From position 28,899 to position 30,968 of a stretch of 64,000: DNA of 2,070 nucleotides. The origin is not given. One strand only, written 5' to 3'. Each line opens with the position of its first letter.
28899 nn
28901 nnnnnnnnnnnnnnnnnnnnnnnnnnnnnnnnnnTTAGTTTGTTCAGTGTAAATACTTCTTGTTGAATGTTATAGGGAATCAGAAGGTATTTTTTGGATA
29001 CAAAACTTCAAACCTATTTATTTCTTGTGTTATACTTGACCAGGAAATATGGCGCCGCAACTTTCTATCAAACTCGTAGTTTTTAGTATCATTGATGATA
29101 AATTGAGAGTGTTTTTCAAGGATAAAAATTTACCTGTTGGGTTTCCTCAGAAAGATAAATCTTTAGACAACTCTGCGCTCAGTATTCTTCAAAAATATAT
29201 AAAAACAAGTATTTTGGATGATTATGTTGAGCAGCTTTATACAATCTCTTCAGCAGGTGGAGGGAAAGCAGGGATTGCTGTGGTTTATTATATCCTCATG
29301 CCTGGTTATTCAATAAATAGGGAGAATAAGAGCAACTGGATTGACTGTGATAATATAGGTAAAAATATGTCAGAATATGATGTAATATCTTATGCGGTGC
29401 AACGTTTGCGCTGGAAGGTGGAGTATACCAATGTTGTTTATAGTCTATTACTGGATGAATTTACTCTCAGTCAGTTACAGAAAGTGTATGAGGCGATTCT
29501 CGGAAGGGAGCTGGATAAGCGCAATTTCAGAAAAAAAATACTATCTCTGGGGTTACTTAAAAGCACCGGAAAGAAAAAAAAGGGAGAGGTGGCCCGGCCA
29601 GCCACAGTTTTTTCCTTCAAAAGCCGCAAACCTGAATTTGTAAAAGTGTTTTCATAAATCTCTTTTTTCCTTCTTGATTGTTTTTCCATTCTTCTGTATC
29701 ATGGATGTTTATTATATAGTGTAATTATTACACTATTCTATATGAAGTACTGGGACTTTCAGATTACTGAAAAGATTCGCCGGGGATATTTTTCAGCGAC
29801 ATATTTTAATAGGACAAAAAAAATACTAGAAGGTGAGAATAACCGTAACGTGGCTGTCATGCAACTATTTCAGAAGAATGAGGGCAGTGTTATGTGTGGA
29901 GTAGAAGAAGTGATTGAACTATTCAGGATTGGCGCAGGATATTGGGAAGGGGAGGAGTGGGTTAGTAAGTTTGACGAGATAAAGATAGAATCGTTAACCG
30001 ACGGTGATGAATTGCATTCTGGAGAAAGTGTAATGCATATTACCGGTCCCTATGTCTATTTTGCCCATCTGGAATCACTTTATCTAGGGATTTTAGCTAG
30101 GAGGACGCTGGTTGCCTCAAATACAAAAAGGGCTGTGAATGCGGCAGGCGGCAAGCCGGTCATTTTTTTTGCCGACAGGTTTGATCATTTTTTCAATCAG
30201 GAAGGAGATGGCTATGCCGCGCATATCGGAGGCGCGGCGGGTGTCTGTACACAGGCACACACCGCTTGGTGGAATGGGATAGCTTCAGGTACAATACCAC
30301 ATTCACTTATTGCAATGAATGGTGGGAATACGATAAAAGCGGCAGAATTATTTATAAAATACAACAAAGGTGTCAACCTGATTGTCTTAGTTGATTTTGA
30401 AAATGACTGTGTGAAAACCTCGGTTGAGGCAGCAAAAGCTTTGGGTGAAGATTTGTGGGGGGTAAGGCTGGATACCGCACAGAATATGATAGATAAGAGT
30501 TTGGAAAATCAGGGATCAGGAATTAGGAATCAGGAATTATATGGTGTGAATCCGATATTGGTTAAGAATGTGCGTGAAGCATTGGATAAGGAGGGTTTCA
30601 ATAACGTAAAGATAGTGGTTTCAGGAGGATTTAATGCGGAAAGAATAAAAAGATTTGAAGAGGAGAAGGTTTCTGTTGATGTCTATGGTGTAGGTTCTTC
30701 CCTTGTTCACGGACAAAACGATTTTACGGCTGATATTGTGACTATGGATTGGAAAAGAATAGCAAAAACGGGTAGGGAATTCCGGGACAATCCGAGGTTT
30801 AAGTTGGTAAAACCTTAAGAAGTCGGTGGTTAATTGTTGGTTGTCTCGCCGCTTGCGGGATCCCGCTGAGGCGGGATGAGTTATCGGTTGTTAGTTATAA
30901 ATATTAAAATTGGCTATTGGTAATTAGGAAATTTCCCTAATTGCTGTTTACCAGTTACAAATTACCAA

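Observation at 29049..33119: Compact NAD-salvage cluster with an NrtR-like regulator and a perfect 21-bp palindromic operator candidate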

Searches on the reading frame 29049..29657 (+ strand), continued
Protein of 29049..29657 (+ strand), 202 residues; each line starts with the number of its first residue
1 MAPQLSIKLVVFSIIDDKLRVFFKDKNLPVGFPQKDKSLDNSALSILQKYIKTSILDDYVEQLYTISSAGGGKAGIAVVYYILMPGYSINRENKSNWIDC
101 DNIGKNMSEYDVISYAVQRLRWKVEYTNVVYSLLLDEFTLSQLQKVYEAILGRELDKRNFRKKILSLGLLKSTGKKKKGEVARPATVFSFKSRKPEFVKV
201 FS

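Call 45: predict_structure(alignment_id=A1)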
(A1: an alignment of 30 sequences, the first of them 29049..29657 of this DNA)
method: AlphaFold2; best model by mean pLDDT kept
length: 202 residues; sequences in the alignment: 30
mean_pLDDT: 90.0   pTM: 0.85
mean pLDDT of the five models: 90.0, 88.6, 88.3, 87.6, 87.5
residues with pLDDT >= 90: 147; 70-90: 42; 50-70: 13; < 50: 0
segments of 3 or more residues with pLDDT < 50: none
pLDDT, mean of each block of 10 residues (from residue 1): 87 96 94 93 93 79 80 80 92 93 93 95 92 94 96 95 94 84 84 89 73
secondary structure, 60 per line:
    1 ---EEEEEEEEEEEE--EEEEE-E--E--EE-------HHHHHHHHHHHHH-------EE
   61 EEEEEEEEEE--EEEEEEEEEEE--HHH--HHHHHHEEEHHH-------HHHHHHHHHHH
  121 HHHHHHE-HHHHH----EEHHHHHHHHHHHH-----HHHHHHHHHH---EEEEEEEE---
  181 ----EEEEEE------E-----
elements in order: E4-15 E18-22 H39-51 E59-70 E73-83 H91-96 E97-99 H110-126 H129-133 H140-151 H157-166 E170-177 E185-190

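Call 47: search_protein_families(library=pfam, proteins=[L001:8944-10467:+, L001:7694-8671:-, L001:6554-7519:-, L002:6764-7456:+, L002:7444-7872:+], max_evalue=0.001)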
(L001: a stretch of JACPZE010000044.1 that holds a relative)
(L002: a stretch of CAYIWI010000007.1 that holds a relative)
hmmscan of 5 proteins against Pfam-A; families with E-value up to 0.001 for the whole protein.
L001:8944-10467:+ (507 aa): 6 families
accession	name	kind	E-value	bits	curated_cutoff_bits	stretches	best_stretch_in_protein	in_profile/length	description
PF00890.30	FAD_binding_2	-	8.9e-96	322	20.4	1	4-377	1-414/414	FAD binding domain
PF02910.25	Succ_DH_flav_C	-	1.2e-10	41.8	20.8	1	432-504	1-82/130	Fumarate reductase flavoprotein C-term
PF03486.20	HI0933_like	-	5.3e-07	29.8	50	1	4-361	2-219/244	HI0933-like protein Rossmann domain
PF07992.20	Pyr_redox_2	-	2.4e-05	24.4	26.1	0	339-369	254-280/291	Pyridine nucleotide-disulphide oxidoreductase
PF01266.30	DAO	-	0.00017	21.7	27.9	1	4-51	1-50/353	FAD dependent oxidoreductase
PF01134.28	GIDA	-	0.00099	18.7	22.1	0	4-32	1-30/391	Glucose inhibited division protein A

L001:7694-8671:- (325 aa): 1 family
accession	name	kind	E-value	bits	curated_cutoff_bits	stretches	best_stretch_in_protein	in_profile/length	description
PF02445.21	NadA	-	2e-115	385.4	27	1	21-322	5-295/295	Quinolinate synthetase A protein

L001:6554-7519:- (321 aa): 2 families
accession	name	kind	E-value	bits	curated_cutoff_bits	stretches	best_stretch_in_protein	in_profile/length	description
PF01729.25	QRPTase_C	-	5.5e-31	108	23.1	1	128-306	1-168/169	Quinolinate phosphoribosyl transferase, C-terminal domain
PF02749.22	QRPTase_N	-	1.3e-19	70.7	27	1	46-126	3-82/82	Quinolinate phosphoribosyl transferase, N-terminal domain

L002:6764-7456:+ (230 aa): 0 families

L002:7444-7872:+ (142 aa): 1 family
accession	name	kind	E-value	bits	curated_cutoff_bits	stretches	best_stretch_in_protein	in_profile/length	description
PF01243.27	PNPOx_N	-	1.8e-13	51.3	28.1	1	15-129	8-118/120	Pyridoxamine 5'-phosphate oxidase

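Call 48: fold_search(model_id=the predicted structure, library=pdb)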
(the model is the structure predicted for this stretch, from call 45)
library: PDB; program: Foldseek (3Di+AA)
matches with E <= 10: 1183; with E <= 0.001: 51
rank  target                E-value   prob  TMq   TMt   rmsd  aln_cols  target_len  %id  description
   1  5bs6_D                2.2e-16  1.00  0.78  0.70   3.4       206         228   27  Apo structure of transcriptional factor AraR from Bacteroides thetaiotaomicron VPI (released 2015-06-17)
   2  5bs6_B                3.6e-16  1.00  0.77  0.70   3.6       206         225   27  Apo structure of transcriptional factor AraR from Bacteroides thetaiotaomicron VPI (released 2015-06-17)
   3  5bs6_C                3.8e-16  1.00  0.78  0.71   3.5       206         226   27  Apo structure of transcriptional factor AraR from Bacteroides thetaiotaomicron VPI (released 2015-06-17)
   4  5dd4                  4.6e-16  1.00  0.79  0.73   3.6       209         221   27  Apo structure of transcriptional factor AraR from Bacteroides thetaiotaomicron VPI (released 2015-09-09)
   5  5bs6_A                9.0e-16  1.00  0.78  0.71   3.4       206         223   27  Apo structure of transcriptional factor AraR from Bacteroides thetaiotaomicron VPI (released 2015-06-17)
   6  3gz6_A                2.3e-13  1.00  0.78  0.73   3.0       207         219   28  Crystal structure of Shewanella oneidensis NrtR complexed with a 27mer DNA (released 2009-06-09)
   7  7q92_D                2.6e-13  1.00  0.74  0.53   9.6       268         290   22  Crystal Structure of Agrobacterium tumefaciens NADQ, ATP complex. (released 2022-11-09)
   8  7q91_D                3.3e-13  1.00  0.75  0.57   9.4       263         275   22  Crystal Structure of Agrobacterium tumefaciens NADQ, native form. (released 2022-11-09)
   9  3gz5_A                3.5e-13  1.00  0.75  0.71   3.5       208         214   25  Crystal structure of Shewanella oneidensis NrtR (released 2009-06-09)
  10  5deq_A                4.4e-13  1.00  0.70  0.67   4.3       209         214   26  Crystal structure of transcriptional factor AraR from Bacteroides thetaiotaomicron VPI in complex with L-arabinose (released 2015-10-21)
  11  7q91_A                5.3e-13  1.00  0.76  0.56   4.5       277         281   21  Crystal Structure of Agrobacterium tumefaciens NADQ, native form. (released 2022-11-09)
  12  7q92_A                9.9e-13  1.00  0.72  0.52   6.9       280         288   20  Crystal Structure of Agrobacterium tumefaciens NADQ, ATP complex. (released 2022-11-09)
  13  7q93_A                1.0e-12  1.00  0.72  0.55   9.0       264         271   22  Crystal Structure of Agrobacterium tumefaciens NADQ, NAD complex. (released 2022-11-23)
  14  7q92_C                1.3e-12  1.00  0.73  0.52   5.8       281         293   21  Crystal Structure of Agrobacterium tumefaciens NADQ, ATP complex. (released 2022-11-09)
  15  3gz5_B                1.3e-12  1.00  0.78  0.73   3.1       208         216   28  Crystal structure of Shewanella oneidensis NrtR (released 2009-06-09)
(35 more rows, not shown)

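Call 58: find_encoding_contigs(protein=P0002, flank=6000, max_places=3)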
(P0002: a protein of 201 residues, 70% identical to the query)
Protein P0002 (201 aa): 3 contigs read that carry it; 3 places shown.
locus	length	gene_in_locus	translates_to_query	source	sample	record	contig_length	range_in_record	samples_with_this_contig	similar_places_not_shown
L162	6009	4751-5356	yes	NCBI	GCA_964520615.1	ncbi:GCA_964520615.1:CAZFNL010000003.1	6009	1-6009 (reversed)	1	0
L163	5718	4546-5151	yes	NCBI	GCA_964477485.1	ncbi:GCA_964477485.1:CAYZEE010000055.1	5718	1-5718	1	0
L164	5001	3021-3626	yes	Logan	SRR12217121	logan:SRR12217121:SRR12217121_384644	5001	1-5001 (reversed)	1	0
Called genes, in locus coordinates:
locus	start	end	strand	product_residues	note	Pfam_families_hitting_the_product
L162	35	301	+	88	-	-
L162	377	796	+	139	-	PF13473:Cupredoxin_1, PF00127:Copper-bind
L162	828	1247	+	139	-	PF00903:Glyoxalase, PF22677:Ble-like_N (weak)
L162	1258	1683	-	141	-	PF00583:Acetyltransf_1, PF13420:Acetyltransf_4 (weak), PF13673:Acetyltransf_10, PF13508:Acetyltransf_7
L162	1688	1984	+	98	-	-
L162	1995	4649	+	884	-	PF04545:Sigma70_r4 (faint), PF04542:Sigma70_r2, PF04539:Sigma70_r3 (weak)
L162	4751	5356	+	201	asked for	PF19368:WHD_AraR, PF21906:WHD_NrtR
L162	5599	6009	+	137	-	?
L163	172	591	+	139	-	PF13473:Cupredoxin_1, PF00127:Copper-bind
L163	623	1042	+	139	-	PF00903:Glyoxalase, PF22677:Ble-like_N (weak)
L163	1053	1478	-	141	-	PF00583:Acetyltransf_1, PF13420:Acetyltransf_4 (weak), PF13673:Acetyltransf_10, PF13508:Acetyltransf_7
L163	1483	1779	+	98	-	-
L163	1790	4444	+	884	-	PF04545:Sigma70_r4 (faint), PF04542:Sigma70_r2, PF04539:Sigma70_r3 (weak)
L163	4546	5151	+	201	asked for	PF19368:WHD_AraR, PF21906:WHD_NrtR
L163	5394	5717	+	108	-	?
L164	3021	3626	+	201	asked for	PF19368:WHD_AraR, PF21906:WHD_NrtR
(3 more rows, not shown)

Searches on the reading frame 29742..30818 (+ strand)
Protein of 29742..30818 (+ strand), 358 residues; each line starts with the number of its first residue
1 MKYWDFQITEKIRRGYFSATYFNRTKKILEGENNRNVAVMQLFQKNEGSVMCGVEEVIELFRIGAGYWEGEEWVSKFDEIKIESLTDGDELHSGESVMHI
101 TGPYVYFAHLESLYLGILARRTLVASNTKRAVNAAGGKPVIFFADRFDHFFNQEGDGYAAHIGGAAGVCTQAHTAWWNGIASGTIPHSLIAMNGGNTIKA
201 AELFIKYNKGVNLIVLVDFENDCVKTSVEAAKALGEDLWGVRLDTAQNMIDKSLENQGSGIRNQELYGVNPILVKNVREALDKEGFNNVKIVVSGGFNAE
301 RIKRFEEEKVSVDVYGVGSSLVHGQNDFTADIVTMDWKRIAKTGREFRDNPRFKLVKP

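Call 3: search_protein_families(library=pfam, proteins=[window:29742-30818:+], max_evalue=0.1)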
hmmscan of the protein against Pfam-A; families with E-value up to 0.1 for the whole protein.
window:29742-30818:+ (358 aa): 2 families
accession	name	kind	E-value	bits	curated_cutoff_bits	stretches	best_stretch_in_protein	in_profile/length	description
PF02749.22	QRPTase_N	-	2.6e-11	44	27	1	21-120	3-80/82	Quinolinate phosphoribosyl transferase, N-terminal domain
PF01729.25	QRPTase_C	-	0.0043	17.2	23.1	1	124-319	1-156/169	Quinolinate phosphoribosyl transferase, C-terminal domain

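Call 4: search_protein_families(library=ncbifam, proteins=[window:29742-30818:+], max_evalue=0.1)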
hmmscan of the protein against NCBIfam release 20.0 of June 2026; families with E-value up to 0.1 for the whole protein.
window:29742-30818:+ (358 aa): 12 families
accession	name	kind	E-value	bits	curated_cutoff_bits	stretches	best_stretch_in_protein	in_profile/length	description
NF005529.0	PRK07188.1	equivalog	2.6e-118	395.1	378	1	5-357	12-355/358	nicotinate phosphoribosyltransferase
NF006415.0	PRK08662.1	equivalog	2.3e-62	210.9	243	1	7-345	7-316/381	nicotinate phosphoribosyltransferase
TIGR01513.1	NAPRTase_put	equivalog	3.7e-27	95.3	297.4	2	79-245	86-256/452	nicotinate phosphoribosyltransferase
NF006695.0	PRK09243.1-2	equivalog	6.8e-25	87.6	469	1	79-327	92-323/480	nicotinate phosphoribosyltransferase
NF009131.0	PRK12484.1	equivalog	1.3e-24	86.8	330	1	81-331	93-324/455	nicotinate phosphoribosyltransferase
NF006696.0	PRK09243.1-3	equivalog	1.2e-22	80.2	503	2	274-333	272-331/451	nicotinate phosphoribosyltransferase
NF006698.0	PRK09243.1-5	equivalog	3.3e-20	72.3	531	2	81-246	103-265/440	nicotinate phosphoribosyltransferase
NF006694.0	PRK09243.1-1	equivalog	6.1e-16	58.1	663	1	79-324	93-319/485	nicotinate phosphoribosyltransferase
NF006697.0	PRK09243.1-4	equivalog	4.3e-13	48.7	776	1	81-326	96-322/488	nicotinate phosphoribosyltransferase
TIGR00078.1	nadC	equivalog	1e-08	34.8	198.4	1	65-146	40-122/269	carboxylating nicotinate-nucleotide diphosphorylase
TIGR00640.1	acid_CoA_mut_C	subfamily_domain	0.0033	17.4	57.45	1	244-332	40-127/132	methylmalonyl-CoA mutase C-terminal domain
NF005052.0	PRK06462.1-1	equivalog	0.084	11.9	368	0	263-317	45-97/353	asparagine synthetase A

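Call 37: search_solved_structures(query=window:29742-30818:+, max_evalue=0.001, show_alignments=1)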
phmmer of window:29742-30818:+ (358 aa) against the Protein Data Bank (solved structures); distinct sequences matched with E-value up to 0.001: 3.
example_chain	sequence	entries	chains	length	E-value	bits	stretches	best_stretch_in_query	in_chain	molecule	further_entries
2i14_A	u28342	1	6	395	1.6e-26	96.3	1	9-345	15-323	Nicotinate-nucleotide pyrophosphorylase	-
2f7f_A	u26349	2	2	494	6.9e-14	54.7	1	80-324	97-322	nicotinate phosphoribosyltransferase, putative | NICOTINATE PHOSPHORIBOSYLTRANSFERASE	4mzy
1ytd_A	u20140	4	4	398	8.7e-12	47.8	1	97-345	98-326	nicotinate phosphoribosyltransferase from Thermoplasma acidophilum | Nicotinate Phosphoribosyltransferase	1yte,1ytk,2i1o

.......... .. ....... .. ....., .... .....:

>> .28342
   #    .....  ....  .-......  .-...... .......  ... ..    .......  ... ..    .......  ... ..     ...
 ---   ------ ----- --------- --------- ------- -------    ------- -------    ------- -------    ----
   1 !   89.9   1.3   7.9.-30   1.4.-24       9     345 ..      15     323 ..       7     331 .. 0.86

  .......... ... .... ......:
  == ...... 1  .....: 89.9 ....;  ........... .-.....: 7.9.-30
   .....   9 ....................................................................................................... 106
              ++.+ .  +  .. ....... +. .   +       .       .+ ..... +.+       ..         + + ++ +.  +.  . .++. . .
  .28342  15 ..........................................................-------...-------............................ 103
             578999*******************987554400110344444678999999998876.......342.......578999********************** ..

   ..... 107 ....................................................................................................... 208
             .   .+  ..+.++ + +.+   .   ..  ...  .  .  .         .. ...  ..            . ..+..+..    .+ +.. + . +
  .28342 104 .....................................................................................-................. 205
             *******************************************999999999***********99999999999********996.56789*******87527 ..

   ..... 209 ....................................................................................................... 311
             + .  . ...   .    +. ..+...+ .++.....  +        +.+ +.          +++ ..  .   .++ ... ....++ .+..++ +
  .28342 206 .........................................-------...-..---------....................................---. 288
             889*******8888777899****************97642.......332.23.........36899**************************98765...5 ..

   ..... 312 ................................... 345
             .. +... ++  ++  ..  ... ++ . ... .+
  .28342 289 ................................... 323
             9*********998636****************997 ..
